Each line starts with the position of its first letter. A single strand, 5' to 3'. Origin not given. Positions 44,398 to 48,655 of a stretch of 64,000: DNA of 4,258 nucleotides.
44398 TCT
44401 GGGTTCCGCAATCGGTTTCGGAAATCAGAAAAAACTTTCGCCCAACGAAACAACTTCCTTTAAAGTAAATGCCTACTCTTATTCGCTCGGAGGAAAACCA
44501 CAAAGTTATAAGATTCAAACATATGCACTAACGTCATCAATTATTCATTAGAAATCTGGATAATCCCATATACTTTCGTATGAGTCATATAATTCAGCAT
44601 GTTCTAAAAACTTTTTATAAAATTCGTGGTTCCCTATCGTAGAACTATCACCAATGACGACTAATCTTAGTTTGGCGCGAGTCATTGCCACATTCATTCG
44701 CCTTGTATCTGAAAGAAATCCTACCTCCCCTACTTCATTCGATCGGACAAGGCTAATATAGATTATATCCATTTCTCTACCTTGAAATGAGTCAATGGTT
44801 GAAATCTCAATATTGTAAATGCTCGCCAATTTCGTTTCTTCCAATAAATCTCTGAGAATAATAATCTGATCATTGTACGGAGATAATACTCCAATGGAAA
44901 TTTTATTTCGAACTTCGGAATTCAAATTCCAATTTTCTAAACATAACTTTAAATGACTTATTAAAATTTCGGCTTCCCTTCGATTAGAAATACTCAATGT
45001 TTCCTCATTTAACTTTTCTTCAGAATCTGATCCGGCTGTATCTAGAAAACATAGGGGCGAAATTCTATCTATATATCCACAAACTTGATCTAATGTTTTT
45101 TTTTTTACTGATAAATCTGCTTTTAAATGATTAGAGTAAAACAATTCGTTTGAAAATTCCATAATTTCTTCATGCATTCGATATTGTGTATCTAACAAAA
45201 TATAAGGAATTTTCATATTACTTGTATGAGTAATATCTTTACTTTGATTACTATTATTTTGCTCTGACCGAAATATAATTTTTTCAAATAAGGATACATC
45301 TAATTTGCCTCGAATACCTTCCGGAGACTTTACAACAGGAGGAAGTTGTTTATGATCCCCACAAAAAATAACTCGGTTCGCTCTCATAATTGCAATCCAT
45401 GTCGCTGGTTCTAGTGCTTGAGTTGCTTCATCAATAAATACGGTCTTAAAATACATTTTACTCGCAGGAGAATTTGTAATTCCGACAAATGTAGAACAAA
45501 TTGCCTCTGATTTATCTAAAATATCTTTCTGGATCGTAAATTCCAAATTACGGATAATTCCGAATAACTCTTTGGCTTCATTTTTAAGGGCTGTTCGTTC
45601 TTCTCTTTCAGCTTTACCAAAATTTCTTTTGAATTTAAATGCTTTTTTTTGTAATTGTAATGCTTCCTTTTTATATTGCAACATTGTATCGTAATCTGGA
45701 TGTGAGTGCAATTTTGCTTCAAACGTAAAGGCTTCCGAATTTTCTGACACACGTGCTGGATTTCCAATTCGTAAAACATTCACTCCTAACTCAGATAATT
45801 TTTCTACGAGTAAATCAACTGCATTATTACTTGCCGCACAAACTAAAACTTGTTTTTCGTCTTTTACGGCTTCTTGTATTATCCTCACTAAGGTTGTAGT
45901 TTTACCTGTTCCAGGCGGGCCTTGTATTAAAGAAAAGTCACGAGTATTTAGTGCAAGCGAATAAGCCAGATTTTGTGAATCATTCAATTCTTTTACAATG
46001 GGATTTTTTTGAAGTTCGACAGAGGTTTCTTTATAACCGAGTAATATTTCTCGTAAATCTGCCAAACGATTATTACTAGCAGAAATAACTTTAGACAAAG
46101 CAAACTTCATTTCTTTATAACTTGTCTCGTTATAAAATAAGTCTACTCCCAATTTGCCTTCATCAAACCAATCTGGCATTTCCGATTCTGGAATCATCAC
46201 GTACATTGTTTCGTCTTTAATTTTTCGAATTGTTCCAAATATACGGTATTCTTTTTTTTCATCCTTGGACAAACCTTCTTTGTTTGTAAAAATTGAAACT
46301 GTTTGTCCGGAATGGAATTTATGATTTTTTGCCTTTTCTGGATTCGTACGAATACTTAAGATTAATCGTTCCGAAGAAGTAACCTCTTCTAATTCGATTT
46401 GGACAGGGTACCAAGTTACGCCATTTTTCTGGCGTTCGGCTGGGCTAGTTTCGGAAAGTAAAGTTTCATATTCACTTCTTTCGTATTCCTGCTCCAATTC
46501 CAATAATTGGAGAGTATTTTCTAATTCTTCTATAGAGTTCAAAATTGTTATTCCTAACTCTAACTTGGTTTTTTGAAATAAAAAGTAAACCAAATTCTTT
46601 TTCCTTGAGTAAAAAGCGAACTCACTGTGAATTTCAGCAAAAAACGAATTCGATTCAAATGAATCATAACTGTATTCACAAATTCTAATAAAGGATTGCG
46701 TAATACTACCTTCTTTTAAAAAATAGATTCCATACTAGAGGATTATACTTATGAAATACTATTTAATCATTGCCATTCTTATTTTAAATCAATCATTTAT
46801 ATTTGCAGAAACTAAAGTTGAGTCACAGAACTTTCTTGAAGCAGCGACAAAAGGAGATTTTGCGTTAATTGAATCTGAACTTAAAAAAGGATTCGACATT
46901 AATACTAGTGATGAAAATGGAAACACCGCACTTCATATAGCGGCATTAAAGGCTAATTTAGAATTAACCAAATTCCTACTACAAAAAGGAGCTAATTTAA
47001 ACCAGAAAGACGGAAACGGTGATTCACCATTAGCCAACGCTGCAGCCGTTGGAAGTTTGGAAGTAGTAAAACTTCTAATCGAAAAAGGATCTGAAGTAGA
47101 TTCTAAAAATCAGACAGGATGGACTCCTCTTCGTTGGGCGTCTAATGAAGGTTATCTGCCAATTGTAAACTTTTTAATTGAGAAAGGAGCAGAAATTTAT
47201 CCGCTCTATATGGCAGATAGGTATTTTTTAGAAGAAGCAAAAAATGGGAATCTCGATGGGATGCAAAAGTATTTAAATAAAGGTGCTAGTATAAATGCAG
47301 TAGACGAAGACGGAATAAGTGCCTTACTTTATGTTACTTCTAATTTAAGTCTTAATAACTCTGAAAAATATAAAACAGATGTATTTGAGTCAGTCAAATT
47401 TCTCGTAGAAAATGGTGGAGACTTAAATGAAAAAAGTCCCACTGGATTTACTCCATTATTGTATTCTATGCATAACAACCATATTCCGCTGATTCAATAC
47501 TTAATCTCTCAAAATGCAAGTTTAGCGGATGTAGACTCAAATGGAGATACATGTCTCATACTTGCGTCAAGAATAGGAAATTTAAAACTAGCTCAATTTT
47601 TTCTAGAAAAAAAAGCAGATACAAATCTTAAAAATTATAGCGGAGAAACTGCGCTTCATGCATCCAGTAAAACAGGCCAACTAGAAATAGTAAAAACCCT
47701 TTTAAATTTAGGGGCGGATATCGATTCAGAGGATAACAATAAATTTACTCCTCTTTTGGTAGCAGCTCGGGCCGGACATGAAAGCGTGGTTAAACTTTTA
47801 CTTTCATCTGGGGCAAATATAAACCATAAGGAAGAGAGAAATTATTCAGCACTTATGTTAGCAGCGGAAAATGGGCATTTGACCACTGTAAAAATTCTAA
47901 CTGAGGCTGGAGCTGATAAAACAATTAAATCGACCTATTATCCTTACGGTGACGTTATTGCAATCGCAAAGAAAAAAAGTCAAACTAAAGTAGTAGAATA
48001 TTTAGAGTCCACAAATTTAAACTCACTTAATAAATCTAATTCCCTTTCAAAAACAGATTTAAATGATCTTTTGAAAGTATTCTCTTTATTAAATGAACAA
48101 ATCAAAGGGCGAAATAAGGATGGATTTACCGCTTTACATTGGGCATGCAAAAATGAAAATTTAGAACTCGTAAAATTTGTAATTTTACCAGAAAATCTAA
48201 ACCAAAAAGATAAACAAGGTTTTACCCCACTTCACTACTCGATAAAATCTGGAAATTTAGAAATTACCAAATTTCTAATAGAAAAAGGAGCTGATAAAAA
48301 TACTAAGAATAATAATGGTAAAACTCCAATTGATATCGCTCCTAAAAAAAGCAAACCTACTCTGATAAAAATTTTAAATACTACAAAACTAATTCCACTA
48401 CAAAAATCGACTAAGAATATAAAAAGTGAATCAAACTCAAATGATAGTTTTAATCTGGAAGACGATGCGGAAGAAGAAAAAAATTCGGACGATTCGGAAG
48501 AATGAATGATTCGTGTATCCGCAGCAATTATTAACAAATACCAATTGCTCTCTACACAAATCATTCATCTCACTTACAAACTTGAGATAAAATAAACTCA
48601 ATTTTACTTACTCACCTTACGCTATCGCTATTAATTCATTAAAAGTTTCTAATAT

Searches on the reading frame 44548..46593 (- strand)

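Call 73: search_protein_families(library=pfam, proteins=[window:44548-46593:-], max_evalue=0.00001)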
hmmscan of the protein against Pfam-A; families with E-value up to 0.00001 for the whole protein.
window:44548-46593:- (681 aa): 5 families
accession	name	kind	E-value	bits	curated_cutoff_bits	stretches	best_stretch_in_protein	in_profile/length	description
PF13086.12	AAA_11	-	2.7e-58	198.2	27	1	202-423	1-256/257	AAA domain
PF13087.12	AAA_12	-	4e-55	186.9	27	1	458-650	13-194/195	AAA domain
PF13604.12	AAA_30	-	2.8e-12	47.2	27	1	202-267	1-67/191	AAA domain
PF13245.12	AAA_19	-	7.9e-11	42.7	25.1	1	217-421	10-133/134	AAA domain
PF01443.25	Viral_helicase1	-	4.8e-09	36.8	21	0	360-451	38-137/228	Viral superfamily 1 RNA helicase core domain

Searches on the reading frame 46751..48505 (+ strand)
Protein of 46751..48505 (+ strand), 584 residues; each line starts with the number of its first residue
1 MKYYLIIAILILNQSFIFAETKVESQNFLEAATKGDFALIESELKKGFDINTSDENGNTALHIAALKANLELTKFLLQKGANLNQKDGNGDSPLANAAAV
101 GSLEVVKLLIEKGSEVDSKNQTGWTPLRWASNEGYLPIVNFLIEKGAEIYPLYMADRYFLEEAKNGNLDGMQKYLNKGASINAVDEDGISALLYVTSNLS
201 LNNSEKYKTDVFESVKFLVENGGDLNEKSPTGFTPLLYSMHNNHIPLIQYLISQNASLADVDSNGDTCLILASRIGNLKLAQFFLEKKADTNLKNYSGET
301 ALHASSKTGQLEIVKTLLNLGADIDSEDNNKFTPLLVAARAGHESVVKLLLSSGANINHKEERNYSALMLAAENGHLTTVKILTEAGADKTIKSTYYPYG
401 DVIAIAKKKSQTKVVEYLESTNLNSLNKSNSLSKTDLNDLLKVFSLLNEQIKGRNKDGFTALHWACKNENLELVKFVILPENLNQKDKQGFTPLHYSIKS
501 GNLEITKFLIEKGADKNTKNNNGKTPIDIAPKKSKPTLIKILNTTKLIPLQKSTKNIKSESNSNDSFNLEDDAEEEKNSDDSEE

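Call 73: search_protein_families(library=pfam, proteins=[window:46751-48505:+], max_evalue=0.00001)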
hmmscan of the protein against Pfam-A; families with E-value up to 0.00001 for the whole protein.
window:46751-48505:+ (584 aa): 7 families
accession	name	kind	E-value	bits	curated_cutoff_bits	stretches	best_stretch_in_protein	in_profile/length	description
PF12796.13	Ank_2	-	4e-123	402.7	27.3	9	302-393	1-89/90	Ankyrin repeats (3 copies)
PF00023.36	Ank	-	2.9e-81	263.2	21.1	4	56-87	1-32/33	Ankyrin repeat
PF13637.12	Ank_4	-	9.2e-73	239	22.7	6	30-77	3-50/50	Ankyrin repeats (many copies)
PF13606.12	Ank_3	-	2.2e-62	199.1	22.3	0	56-84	1-29/30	Ankyrin repeat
PF13857.12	Ank_5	-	1.7e-60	200.8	27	3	480-530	6-56/56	Ankyrin repeats (many copies)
PF24521.3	Ank_KRIT1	-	4.5e-19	69.1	80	1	297-401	17-123/149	KRIT1 ankyrin-repeats domain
PF23745.1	ANK_LRRK2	-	2.8e-10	40.6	27.5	0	302-383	35-112/130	LRRK2 ANK repeat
